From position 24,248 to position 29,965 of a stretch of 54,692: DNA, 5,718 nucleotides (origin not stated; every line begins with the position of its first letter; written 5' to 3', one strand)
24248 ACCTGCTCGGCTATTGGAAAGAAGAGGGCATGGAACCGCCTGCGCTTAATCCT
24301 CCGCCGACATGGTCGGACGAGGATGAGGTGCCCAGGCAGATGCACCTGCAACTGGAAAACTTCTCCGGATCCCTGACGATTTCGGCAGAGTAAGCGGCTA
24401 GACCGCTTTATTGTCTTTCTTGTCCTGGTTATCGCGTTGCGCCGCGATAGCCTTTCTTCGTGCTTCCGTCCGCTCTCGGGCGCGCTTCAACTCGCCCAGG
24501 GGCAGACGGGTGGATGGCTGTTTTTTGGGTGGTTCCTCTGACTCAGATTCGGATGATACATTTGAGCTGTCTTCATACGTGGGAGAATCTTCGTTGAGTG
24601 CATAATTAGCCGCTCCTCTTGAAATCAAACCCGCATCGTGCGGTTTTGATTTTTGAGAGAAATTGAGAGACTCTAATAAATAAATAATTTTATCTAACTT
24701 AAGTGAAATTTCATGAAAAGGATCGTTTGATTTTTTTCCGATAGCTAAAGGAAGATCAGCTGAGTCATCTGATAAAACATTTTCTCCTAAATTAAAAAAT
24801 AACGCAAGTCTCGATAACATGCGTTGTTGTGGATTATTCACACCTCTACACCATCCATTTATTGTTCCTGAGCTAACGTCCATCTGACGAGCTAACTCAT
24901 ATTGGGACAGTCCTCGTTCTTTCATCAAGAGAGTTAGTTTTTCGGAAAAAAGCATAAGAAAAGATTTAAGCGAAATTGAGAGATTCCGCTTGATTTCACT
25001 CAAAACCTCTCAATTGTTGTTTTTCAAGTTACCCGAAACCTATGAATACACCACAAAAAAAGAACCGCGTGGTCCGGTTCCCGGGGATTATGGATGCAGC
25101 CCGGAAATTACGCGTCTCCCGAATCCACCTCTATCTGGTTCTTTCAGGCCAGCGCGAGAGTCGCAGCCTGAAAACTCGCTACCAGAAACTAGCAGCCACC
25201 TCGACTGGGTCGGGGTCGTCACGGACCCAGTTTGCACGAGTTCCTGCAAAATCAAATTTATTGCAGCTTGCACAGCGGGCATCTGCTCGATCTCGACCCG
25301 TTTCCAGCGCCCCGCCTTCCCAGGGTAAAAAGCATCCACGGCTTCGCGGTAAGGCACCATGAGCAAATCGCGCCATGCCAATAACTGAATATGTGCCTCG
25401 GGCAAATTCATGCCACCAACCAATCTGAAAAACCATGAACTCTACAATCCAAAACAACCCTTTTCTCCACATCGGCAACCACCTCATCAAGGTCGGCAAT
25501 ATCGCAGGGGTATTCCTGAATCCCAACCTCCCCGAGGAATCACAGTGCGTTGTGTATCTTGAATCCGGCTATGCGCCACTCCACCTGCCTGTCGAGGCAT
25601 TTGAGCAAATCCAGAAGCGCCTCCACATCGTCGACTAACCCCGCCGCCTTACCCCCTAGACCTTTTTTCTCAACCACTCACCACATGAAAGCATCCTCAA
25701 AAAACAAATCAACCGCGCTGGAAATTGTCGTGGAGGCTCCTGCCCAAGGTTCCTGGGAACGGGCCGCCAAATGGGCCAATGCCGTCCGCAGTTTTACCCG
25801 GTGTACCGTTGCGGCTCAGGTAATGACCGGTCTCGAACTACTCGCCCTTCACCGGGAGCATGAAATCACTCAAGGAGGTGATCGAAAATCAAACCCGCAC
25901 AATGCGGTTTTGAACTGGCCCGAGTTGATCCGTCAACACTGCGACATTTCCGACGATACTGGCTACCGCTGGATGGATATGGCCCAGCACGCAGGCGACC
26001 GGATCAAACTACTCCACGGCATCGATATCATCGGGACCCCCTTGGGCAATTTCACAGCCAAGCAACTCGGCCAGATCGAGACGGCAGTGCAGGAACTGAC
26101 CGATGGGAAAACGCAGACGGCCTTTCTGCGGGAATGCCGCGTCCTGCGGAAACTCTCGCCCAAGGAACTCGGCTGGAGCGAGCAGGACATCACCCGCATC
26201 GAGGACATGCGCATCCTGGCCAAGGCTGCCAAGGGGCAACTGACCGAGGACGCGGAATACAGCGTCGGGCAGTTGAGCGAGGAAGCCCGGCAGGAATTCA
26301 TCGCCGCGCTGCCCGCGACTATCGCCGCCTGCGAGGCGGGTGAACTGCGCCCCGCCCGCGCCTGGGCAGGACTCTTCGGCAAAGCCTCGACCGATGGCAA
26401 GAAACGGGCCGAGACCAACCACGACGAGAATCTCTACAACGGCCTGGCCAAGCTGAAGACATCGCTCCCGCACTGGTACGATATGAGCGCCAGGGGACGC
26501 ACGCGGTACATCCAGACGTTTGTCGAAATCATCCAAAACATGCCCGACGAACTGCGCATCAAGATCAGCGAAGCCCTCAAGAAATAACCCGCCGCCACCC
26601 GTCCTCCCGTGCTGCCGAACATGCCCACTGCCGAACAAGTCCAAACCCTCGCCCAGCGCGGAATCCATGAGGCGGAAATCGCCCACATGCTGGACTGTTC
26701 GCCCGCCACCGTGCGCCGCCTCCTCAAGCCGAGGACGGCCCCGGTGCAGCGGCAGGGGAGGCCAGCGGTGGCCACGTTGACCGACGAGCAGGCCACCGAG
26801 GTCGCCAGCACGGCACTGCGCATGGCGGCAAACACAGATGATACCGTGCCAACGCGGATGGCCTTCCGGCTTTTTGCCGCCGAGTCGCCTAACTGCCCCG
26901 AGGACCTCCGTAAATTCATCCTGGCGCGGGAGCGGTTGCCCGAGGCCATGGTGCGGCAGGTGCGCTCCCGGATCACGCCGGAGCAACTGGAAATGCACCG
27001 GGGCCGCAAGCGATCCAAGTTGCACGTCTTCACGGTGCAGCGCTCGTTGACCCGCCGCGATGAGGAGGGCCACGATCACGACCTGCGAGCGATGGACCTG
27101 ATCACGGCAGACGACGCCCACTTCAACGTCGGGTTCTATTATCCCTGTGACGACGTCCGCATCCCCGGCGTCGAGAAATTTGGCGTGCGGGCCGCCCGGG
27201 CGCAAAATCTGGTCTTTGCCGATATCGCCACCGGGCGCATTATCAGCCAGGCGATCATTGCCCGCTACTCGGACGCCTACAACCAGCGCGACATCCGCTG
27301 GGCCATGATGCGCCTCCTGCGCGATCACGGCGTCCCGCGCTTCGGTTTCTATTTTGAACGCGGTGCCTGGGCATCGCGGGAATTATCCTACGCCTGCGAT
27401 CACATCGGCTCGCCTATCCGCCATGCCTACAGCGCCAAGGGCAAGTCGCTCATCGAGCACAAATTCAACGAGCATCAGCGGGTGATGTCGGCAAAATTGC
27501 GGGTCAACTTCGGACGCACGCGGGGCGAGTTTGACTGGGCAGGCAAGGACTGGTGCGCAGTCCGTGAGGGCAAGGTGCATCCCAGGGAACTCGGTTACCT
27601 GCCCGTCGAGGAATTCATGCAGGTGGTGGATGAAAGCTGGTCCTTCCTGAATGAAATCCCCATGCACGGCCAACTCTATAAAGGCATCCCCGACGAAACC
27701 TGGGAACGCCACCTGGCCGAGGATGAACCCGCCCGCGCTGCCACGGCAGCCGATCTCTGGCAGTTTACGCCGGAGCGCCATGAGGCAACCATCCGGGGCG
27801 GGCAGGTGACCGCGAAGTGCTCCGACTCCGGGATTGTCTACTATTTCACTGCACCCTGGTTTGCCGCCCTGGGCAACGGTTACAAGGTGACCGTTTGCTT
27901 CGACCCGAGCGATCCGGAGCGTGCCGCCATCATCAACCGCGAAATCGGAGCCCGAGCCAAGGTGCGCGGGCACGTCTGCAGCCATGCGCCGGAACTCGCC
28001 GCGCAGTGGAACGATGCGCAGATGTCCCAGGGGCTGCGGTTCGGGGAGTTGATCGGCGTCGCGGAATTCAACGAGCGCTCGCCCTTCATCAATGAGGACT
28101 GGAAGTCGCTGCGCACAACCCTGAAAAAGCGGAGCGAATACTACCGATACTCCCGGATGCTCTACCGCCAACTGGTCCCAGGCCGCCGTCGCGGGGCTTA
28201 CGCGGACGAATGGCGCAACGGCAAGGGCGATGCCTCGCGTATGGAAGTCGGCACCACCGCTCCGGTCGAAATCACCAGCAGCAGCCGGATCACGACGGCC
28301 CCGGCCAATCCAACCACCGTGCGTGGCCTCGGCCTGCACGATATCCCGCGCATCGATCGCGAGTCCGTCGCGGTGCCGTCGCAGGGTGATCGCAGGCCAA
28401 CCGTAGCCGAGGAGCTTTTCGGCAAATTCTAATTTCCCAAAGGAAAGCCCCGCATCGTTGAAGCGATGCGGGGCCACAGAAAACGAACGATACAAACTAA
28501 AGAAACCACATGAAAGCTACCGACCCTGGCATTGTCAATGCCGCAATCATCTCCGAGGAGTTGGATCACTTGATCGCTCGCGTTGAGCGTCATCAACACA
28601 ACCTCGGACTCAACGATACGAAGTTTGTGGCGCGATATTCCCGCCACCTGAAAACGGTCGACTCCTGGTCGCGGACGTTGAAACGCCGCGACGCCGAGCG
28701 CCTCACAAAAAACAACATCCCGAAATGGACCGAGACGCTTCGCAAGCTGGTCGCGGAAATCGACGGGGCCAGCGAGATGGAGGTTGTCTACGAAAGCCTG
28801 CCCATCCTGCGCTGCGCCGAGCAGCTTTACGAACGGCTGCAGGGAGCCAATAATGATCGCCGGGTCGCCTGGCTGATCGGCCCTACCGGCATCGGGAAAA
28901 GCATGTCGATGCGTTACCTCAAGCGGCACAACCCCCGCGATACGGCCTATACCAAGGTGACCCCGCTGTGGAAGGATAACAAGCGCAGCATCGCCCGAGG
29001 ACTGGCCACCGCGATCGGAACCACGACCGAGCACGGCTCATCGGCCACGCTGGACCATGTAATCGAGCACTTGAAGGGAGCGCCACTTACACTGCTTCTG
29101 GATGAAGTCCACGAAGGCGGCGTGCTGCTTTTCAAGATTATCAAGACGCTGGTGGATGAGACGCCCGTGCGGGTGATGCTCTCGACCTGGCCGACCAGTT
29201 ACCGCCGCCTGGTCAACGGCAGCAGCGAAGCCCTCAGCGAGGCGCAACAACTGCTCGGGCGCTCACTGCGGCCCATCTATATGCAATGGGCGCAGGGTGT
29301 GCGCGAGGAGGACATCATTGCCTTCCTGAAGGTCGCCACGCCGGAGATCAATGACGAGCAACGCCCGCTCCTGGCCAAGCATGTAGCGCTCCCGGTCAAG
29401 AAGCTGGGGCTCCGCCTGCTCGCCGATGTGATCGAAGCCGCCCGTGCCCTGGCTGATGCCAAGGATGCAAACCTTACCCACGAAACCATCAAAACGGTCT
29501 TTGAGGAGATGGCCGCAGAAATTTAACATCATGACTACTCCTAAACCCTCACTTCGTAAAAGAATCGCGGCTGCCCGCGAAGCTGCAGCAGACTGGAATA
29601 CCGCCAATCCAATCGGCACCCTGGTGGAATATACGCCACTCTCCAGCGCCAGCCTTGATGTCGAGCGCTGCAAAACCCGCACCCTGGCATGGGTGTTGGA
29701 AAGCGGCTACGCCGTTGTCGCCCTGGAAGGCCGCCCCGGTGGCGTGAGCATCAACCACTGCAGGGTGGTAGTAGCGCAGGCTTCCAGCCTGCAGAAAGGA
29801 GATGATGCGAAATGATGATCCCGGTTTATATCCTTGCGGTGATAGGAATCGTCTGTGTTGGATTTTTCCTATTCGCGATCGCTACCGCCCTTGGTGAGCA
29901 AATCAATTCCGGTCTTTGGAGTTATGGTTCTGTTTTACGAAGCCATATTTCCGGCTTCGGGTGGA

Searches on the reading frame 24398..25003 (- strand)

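Call 75: search_protein_families(library=pfam, proteins=[window:24398-25003:-], max_evalue=0.001)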
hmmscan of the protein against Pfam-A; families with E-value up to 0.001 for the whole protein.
window:24398-25003:- (201 aa): 3 families
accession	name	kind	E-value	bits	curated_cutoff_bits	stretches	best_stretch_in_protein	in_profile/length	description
PF01381.28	HTH_3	-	1e-10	41.9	23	1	26-73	4-51/55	Helix-turn-helix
PF13560.12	HTH_31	-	1.8e-06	28.6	27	1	19-73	2-57/64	Helix-turn-helix domain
PF13443.12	HTH_26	-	6.5e-05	23.5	22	1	22-68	1-48/63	Cro/C1-type HTH DNA-binding domain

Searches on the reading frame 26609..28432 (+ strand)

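Call 75: search_protein_families(library=pfam, proteins=[window:26609-28432:+], max_evalue=0.001)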
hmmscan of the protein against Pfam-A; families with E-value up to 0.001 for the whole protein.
window:26609-28432:+ (607 aa): 0 families

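Call 77: search_protein_families(library=phrogs, proteins=[window:26609-28432:+], max_evalue=0.001)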
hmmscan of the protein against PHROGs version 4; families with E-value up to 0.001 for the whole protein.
window:26609-28432:+ (607 aa): 5 families
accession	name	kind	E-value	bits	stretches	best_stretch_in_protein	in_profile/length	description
phrog_310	-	integration and excision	2.2e-13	50.9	1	19-443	148-532/696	transposase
phrog_27475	-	unknown function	7e-06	25.7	1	10-142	9-142/599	-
phrog_664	-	DNA, RNA and nucleotide metabolism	0.0003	21.7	0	5-62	36-90/210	DNA binding protein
phrog_1157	-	integration and excision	0.00038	20.8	1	7-61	6-61/422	transposase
phrog_7847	-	unknown function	0.00054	20.6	0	10-60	9-59/222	-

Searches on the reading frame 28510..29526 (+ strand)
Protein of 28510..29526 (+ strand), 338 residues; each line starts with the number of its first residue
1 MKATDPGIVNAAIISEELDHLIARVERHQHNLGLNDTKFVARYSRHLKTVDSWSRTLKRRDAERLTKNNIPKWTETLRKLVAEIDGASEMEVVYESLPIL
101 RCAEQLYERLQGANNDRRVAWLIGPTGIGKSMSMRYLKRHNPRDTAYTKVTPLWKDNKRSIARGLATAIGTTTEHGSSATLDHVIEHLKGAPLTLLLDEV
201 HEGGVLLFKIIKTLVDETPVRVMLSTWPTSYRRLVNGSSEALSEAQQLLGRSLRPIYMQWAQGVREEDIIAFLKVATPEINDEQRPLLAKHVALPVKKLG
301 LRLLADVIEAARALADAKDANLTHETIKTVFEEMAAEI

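Call 4: search_protein_families(library=pfam, proteins=[window:28510-29526:+], max_evalue=0.01)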
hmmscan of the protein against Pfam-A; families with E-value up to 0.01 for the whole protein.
window:28510-29526:+ (338 aa): 4 families
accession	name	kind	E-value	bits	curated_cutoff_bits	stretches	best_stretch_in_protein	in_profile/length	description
PF13401.12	AAA_22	-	8.8e-12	45.9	27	1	116-226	4-122/130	AAA domain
PF13191.12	AAA_16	-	8.5e-05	23.5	32.6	1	104-172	10-85/167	AAA ATPase domain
PF25199.1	nSTAND_NTPase5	-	0.0015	18.8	34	0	95-135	17-59/145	Novel STAND NTPase 5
PF13173.12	AAA_14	-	0.0035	17.8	27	0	117-225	2-96/129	AAA domain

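Call 77: search_protein_families(library=phrogs, proteins=[window:28510-29526:+], max_evalue=0.001)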
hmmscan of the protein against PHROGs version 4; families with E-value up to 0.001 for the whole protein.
window:28510-29526:+ (338 aa): 1 family
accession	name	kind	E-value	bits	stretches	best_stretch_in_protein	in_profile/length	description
phrog_296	-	integration and excision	3e-15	56.9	1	103-334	304-522/626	DNA transposition protein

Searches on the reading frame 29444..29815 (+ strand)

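Call 75: search_protein_families(library=pfam, proteins=[window:29444-29815:+], max_evalue=0.001)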
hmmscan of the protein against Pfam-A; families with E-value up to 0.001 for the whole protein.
window:29444-29815:+ (123 aa): 0 families

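Call 77: search_protein_families(library=phrogs, proteins=[window:29444-29815:+], max_evalue=0.001)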
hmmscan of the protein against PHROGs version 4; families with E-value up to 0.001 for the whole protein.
window:29444-29815:+ (123 aa): 2 families
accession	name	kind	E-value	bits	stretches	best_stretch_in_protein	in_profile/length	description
phrog_19503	-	unknown function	1.7e-10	42.4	1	47-118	9-79/158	-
phrog_9165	-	unknown function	3e-08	34.7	1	39-107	2-68/70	-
